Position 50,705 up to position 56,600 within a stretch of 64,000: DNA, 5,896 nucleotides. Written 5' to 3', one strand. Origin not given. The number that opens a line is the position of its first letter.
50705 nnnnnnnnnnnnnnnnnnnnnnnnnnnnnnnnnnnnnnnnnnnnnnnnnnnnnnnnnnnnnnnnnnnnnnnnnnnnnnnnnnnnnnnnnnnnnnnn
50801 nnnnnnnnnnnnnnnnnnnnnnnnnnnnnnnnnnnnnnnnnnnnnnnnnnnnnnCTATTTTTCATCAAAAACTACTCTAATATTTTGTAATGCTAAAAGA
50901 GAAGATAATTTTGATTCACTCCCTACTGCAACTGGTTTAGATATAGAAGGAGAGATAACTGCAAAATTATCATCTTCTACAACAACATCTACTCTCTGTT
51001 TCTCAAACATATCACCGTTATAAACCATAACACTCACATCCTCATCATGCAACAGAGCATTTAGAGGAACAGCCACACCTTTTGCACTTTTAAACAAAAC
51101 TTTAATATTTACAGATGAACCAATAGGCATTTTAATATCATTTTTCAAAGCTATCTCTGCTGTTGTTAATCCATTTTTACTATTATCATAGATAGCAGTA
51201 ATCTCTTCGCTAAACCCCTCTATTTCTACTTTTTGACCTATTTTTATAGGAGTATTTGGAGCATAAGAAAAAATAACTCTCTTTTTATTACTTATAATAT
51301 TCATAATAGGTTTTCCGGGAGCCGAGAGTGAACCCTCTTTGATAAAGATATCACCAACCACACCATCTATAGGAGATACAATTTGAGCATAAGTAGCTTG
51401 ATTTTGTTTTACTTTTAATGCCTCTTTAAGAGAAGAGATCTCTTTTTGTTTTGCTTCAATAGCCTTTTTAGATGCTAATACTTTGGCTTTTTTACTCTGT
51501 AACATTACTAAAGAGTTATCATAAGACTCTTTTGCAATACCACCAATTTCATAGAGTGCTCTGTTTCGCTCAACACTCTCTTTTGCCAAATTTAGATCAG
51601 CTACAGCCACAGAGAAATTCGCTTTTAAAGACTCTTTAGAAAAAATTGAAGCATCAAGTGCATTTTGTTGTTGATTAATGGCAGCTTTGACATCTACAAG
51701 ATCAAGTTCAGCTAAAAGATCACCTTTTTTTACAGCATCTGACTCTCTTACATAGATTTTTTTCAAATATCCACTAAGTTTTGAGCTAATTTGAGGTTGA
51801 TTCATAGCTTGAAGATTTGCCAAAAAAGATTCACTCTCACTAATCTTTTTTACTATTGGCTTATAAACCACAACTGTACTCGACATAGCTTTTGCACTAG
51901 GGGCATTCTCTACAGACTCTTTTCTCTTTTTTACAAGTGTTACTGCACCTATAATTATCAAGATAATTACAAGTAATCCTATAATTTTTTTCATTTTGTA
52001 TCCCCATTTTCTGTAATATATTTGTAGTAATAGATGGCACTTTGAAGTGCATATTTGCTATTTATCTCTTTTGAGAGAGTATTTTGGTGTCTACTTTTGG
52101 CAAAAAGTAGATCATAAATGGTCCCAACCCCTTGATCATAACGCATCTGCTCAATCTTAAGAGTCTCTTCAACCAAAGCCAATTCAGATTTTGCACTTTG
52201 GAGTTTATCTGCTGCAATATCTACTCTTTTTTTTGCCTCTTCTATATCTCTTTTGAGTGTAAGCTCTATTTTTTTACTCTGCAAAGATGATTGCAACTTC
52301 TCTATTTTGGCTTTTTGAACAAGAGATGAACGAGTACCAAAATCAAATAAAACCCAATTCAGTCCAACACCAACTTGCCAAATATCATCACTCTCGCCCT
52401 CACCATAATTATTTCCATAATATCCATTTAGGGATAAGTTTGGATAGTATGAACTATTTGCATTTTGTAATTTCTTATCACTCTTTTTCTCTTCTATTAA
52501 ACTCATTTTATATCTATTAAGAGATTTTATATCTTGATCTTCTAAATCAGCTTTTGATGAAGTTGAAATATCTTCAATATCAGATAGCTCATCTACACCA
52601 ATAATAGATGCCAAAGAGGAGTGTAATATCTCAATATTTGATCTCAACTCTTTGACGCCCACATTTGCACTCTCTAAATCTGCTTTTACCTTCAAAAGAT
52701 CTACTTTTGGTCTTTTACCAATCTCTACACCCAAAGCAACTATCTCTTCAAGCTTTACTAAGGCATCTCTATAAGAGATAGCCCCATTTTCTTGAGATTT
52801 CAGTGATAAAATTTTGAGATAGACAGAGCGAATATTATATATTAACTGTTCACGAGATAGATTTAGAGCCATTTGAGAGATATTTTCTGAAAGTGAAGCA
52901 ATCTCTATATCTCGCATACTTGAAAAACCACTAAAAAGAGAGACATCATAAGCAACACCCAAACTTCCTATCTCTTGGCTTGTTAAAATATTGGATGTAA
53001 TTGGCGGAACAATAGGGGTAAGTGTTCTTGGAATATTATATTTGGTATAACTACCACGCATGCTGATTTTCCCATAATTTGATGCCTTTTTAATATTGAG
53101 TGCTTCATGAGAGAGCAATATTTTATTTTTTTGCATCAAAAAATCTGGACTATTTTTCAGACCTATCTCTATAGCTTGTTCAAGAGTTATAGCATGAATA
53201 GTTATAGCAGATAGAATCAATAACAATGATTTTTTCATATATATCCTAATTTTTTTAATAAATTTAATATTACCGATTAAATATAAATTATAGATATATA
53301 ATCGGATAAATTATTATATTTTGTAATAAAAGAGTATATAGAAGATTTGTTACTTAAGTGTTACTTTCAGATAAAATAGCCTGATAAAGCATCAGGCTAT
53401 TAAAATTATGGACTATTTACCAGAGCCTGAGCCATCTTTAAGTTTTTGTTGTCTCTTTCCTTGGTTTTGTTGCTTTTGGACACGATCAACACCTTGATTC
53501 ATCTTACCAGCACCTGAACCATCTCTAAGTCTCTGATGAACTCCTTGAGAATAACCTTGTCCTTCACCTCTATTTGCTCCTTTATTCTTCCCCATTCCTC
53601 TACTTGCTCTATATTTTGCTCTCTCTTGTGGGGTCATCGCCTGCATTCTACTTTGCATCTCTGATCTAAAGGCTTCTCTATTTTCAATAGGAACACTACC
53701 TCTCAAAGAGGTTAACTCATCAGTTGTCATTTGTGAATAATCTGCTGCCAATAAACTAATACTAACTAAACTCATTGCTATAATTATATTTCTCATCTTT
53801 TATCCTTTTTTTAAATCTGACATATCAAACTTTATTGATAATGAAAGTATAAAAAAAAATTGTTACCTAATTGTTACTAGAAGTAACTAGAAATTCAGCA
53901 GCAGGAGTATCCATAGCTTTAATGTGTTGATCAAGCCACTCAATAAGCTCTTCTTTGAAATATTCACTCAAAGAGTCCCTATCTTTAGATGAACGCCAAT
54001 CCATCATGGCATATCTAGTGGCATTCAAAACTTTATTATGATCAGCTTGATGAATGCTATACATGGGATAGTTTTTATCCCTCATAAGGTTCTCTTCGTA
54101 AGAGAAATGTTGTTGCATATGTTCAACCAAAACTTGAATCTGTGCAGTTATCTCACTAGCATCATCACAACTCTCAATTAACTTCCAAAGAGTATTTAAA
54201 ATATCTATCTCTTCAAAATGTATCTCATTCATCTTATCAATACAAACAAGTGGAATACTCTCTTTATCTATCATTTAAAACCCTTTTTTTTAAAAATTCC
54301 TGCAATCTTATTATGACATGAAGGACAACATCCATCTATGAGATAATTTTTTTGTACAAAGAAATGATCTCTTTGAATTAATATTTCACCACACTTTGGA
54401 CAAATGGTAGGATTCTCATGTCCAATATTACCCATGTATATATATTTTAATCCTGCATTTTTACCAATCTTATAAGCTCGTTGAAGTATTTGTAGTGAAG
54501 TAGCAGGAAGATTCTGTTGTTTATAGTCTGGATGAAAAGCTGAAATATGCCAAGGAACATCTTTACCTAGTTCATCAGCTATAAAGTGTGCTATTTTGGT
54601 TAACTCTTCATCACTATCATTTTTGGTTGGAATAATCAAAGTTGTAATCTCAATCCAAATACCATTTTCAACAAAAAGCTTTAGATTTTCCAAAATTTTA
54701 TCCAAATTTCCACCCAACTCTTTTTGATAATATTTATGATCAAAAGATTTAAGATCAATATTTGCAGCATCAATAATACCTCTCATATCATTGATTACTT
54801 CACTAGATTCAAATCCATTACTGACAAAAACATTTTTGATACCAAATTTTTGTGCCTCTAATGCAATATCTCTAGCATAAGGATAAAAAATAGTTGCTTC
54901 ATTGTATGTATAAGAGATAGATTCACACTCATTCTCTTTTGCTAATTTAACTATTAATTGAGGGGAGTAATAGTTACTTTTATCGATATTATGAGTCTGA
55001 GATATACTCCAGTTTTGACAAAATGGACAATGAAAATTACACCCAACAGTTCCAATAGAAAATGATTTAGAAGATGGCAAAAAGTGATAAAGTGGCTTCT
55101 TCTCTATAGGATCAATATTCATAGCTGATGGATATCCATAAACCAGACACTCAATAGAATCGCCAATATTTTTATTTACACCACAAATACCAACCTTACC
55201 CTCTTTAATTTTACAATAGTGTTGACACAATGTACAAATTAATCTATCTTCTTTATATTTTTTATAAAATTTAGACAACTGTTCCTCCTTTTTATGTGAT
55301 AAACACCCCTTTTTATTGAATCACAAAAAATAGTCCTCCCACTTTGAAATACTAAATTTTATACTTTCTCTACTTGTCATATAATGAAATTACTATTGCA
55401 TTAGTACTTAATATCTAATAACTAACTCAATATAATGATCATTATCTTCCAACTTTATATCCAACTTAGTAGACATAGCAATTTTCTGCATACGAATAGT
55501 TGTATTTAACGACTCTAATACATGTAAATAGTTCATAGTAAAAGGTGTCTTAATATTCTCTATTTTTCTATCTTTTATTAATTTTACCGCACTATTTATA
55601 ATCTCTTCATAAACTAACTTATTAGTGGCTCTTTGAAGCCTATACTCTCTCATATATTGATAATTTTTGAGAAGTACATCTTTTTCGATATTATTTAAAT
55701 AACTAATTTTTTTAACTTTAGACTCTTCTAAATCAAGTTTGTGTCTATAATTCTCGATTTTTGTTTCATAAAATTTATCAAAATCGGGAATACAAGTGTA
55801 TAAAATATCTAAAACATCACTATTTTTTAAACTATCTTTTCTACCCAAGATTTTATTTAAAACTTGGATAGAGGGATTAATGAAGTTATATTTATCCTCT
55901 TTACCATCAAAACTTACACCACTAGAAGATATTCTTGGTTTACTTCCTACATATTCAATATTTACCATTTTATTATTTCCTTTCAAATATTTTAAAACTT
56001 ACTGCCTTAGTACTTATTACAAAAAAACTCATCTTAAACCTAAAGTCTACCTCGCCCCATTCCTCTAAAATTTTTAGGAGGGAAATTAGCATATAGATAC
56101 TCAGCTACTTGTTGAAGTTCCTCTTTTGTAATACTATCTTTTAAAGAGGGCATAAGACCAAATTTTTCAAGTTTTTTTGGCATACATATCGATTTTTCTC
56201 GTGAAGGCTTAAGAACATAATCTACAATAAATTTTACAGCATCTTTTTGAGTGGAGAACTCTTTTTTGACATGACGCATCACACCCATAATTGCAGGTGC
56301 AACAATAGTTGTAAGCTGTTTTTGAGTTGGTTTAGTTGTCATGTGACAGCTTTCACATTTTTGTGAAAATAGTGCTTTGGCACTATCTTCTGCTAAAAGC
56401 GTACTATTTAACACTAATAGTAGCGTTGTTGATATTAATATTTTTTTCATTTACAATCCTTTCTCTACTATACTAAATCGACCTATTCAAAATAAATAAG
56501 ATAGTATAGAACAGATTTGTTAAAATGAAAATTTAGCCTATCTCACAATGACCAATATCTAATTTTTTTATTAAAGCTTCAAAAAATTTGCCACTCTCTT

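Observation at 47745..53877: Conserved GTAACA-N5-GTAACA-N9-TATAMT promoter architecture repeated three times in the efflux locus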

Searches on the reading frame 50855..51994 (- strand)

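Call 7: search_protein_families(library=pfam, proteins=[window:50855-51994:-], max_evalue=0.01)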
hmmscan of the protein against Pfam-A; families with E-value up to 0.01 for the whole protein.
window:50855-51994:- (379 aa): 4 families
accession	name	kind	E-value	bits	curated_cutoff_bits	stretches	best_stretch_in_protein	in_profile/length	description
PF13533.13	Biotin_lipoyl_2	-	5.9e-11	42.3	29.8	1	68-98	2-32/32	Biotin-lipoyl like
PF16576.10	HlyD_D23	-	4.4e-08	33.1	30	1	65-235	18-141/214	Barrel-sandwich domain of CusB or HlyD membrane-fusion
PF00364.28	Biotin_lipoyl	-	2.6e-07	30.8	22.1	1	57-97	32-73/73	Biotin-requiring enzyme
PF13437.12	HlyD_3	-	0.0005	21.2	22.2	0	205-260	2-61/106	HlyD family secretion protein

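Call 16: search_protein_families(library=ncbifam, proteins=[window:50855-51994:-], max_evalue=0.001)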
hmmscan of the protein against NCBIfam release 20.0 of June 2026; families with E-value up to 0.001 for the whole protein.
window:50855-51994:- (379 aa): 20 families
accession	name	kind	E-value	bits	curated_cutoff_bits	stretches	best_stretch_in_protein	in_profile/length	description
TIGR01730.1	RND_mfp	subfamily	9.5e-31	106.9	94.9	1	42-347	2-296/322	efflux RND transporter periplasmic adaptor subunit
TIGR00998.1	8a0101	subfamily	6.9e-18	64.7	390.8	1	64-259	40-264/334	EmrA/EmrK family multidrug efflux transporter periplasmic adaptor subunit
NF008606.0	PRK11578.1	equivalog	9.3e-16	57.9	342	1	7-221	12-202/371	macrolide transporter subunit MacA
TIGR00999.1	8a0102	subfamily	5.6e-15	55.2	319.3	1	86-347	2-252/271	CzcB/NccB family metal efflux transporter periplasmic adaptor subunit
TIGR01843.1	type_I_hlyD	subfamily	1.2e-14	54.1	208.65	2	73-114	50-91/422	HlyD family type I secretion periplasmic adaptor subunit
NF011715.0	PRK15136.1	equivalog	4.5e-14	51.9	563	1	63-258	58-274/390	multidrug efflux MFS transporter periplasmic adaptor subunit EmrA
NF007785.0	PRK10476.1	equivalog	8.9e-12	44.5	376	1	68-242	50-248/347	multidrug transporter subunit MdtN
NF000272.2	OqxA_adapt_sub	exception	5.2e-11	42.1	835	1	17-223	21-196/391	multidrug efflux RND transporter periplasmic adaptor subunit OqxA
NF045904.1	RND-peri-MexE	equivalog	2.7e-10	39.7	714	1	27-237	26-207/390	multidrug efflux RND transporter periplasmic adaptor subunit MexE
TIGR03794.1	NHLM_micro_HlyD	equivalog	2e-09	36.9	156.2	2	139-233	187-284/421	NHLP bacteriocin system secretion protein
NF004173.0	PRK05641.1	equivalog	1.1e-06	29.2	199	0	61-97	115-152/153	putative acetyl-CoA carboxylase biotin carboxyl carrier protein subunit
NF007132.1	PRK09578.1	equivalog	1.7e-06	27.1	512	1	13-224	14-195/396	MexX/AxyX family multidrug efflux RND transporter periplasmic adaptor subunit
NF008589.1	PRK11556.1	equivalog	2.8e-06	26.5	391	1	40-288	58-281/392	MdtA/MuxA family multidrug efflux RND transporter periplasmic adaptor subunit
NF011604.1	PRK15030.1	equivalog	8.2e-06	25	765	1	101-228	86-199/397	multidrug efflux RND transporter periplasmic adaptor subunit AcrA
NF033138.2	RND-peri-MexC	equivalog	2.4e-05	23.6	625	1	32-228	29-197/375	MexC family multidrug efflux RND transporter periplasmic adaptor subunit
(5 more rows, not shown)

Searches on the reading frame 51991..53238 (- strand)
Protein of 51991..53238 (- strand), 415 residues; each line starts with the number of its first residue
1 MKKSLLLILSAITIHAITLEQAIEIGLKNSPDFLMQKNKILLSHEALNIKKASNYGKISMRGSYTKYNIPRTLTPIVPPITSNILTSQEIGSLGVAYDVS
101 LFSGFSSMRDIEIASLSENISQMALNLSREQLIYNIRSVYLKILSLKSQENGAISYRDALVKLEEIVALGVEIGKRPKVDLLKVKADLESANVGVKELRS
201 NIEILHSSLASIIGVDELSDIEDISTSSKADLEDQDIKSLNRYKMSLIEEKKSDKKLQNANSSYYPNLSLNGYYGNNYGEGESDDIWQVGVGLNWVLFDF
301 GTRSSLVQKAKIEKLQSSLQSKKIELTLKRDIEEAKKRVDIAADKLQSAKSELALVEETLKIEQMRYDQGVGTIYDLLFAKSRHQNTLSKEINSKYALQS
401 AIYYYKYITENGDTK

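Call 7: search_protein_families(library=pfam, proteins=[window:51991-53238:-], max_evalue=0.01)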
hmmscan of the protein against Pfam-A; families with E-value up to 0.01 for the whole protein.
window:51991-53238:- (415 aa): 1 family
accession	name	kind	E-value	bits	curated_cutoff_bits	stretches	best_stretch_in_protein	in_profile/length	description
PF02321.23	OEP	-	9e-44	150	22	2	241-408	13-185/187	Outer membrane efflux protein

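Call 16: search_protein_families(library=ncbifam, proteins=[window:51991-53238:-], max_evalue=0.001)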
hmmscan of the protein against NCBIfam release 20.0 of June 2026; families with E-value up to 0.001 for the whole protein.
window:51991-53238:- (415 aa): 6 families
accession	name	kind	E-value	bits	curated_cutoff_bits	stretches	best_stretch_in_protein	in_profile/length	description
TIGR01845.1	outer_NodT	subfamily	3e-23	82.4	210.05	1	19-392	59-440/460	efflux transporter outer membrane subunit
TIGR01844.1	type_I_sec_TolC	subfamily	3.4e-22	79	225.15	1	16-408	2-396/414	TolC family outer membrane protein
NF007002.0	PRK09465.1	equivalog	1.7e-09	36.8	495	1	250-411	47-211/460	outer membrane channel protein TolC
NF052390.1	efflux_OMP_AbuO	equivalog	4.3e-09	35.6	700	1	9-397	13-418/447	multidrug efflux outer membrane protein AbuO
NF033142.1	efflux_OM_AdeC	exception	1e-06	27.7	975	1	17-381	62-430/465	multidrug efflux RND transporter AdeABC outer membrane channel subunit AdeC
NF033143.1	efflux_OM_AdeK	equivalog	0.00034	19.5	900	0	256-380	300-429/480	multidrug efflux RND transporter AdeIJK outer membrane channel subunit AdeK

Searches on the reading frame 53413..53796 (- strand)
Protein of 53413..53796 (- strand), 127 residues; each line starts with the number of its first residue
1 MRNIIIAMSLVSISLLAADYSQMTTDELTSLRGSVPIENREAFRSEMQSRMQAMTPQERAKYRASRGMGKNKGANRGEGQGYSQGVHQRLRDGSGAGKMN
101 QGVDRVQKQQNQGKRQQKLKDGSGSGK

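Call 7: search_protein_families(library=pfam, proteins=[window:53413-53796:-], max_evalue=0.01)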
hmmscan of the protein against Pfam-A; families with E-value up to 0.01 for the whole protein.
window:53413-53796:- (127 aa): 1 family
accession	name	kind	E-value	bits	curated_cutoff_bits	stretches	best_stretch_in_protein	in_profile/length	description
PF06518.16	DUF1104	-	1.3e-05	25.8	25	1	19-64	1-46/92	Protein of unknown function (DUF1104)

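Call 16: search_protein_families(library=ncbifam, proteins=[window:53413-53796:-], max_evalue=0.001)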
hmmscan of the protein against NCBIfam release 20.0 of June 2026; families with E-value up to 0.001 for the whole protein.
window:53413-53796:- (127 aa): 0 families

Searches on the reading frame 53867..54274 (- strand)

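Call 7: search_protein_families(library=pfam, proteins=[window:53867-54274:-], max_evalue=0.01)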
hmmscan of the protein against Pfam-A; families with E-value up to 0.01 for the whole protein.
window:53867-54274:- (135 aa): 1 family
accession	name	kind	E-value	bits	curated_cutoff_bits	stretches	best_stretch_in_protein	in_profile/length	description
PF01814.28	Hemerythrin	-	1.6e-08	35.5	25.3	1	13-122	7-120/127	Hemerythrin HHE cation binding domain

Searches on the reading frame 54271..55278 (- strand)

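Call 7: search_protein_families(library=pfam, proteins=[window:54271-55278:-], max_evalue=0.01)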
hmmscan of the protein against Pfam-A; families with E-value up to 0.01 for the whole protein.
window:54271-55278:- (335 aa): 1 family
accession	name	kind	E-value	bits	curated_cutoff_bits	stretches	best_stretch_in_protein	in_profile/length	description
PF04055.27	Radical_SAM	-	3e-23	83.2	29.5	1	76-226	3-162/166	Radical SAM superfamily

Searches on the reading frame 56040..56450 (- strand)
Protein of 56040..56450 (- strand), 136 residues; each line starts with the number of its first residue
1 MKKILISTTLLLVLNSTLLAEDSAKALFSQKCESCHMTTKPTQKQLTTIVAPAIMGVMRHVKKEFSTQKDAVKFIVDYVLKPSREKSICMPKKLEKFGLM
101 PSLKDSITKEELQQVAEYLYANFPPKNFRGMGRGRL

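Call 28: search_protein_families(library=pfam, proteins=[window:56040-56450:-], max_evalue=0.01)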
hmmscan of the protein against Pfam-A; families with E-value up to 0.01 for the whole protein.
window:56040-56450:- (136 aa): 4 families
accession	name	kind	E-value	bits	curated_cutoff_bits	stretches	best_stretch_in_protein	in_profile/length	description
PF13442.11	Cytochrome_CBB3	-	1.3e-05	25.8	27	1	22-119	4-68/68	Cytochrome C oxidase, cbb3-type, subunit III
PF14495.11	Cytochrom_C550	-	0.0014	18.8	27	1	23-119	28-119/136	Cytochrome c-550 domain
PF00034.26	Cytochrom_C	-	0.0035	19.1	21.3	0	24-119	4-86/90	Cytochrome c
PF04760.21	IF2_N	-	0.0058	16.8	25.3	0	92-119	22-50/53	Translation initiation factor IF-2, N-terminal region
